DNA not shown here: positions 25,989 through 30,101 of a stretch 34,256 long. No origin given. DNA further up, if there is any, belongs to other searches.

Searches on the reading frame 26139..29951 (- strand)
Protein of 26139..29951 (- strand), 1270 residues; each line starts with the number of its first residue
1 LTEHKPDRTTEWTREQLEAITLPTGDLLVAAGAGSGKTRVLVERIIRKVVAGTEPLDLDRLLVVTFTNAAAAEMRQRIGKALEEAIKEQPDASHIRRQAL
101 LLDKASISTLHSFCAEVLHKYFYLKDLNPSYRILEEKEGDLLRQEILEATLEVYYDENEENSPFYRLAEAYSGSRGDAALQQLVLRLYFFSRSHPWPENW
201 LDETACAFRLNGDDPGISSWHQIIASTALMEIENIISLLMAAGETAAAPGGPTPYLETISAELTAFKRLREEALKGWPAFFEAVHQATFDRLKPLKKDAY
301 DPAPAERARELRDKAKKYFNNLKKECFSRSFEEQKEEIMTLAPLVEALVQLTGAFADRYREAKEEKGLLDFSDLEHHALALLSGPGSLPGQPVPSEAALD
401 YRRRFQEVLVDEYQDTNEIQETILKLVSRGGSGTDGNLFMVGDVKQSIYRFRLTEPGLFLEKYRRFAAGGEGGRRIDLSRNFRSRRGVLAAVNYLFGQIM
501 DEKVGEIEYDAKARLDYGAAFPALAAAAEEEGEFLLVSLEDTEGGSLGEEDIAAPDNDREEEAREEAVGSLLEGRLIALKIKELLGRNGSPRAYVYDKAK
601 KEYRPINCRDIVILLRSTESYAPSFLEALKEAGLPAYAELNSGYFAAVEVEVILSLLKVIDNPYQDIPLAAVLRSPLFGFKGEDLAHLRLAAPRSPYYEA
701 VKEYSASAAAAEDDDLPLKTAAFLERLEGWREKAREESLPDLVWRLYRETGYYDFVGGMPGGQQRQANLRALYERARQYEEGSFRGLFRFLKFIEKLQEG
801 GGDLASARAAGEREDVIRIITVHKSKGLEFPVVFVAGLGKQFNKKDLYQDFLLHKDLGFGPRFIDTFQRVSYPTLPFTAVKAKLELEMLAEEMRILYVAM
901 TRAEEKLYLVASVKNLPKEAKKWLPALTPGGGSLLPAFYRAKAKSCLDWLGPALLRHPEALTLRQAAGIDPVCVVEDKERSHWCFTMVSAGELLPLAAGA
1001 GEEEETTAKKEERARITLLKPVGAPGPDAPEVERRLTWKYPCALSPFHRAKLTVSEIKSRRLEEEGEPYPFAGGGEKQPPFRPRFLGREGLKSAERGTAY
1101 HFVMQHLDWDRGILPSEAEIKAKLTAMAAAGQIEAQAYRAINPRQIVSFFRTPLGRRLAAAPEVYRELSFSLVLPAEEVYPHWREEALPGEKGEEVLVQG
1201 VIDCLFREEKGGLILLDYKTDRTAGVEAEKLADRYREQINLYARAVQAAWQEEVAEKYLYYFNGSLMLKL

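Call 36: search_protein_families(library=pfam, proteins=[window:26139-29951:-], max_evalue=0.00001)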
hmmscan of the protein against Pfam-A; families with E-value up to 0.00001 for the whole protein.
window:26139-29951:- (1270 aa): 5 families
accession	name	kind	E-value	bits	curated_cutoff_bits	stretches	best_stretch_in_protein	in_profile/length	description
PF00580.27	UvrD-helicase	-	5.8e-62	210.3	23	1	12-466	1-270/271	UvrD/REP helicase N-terminal domain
PF13361.12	UvrD_C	-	1.4e-25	90.9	25.6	1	594-912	56-348/350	UvrD-like helicase C-terminal domain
PF13245.12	AAA_19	-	7.4e-16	59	25.1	1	16-113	1-71/134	AAA domain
PF13538.12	UvrD_C_2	-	1.3e-12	47.8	27.4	0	817-836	2-21/52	UvrD-like helicase C-terminal domain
PF12705.13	PDDEXK_1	-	1.3e-08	35.6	22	1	1089-1257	30-184/247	PD-(D/E)XK nuclease superfamily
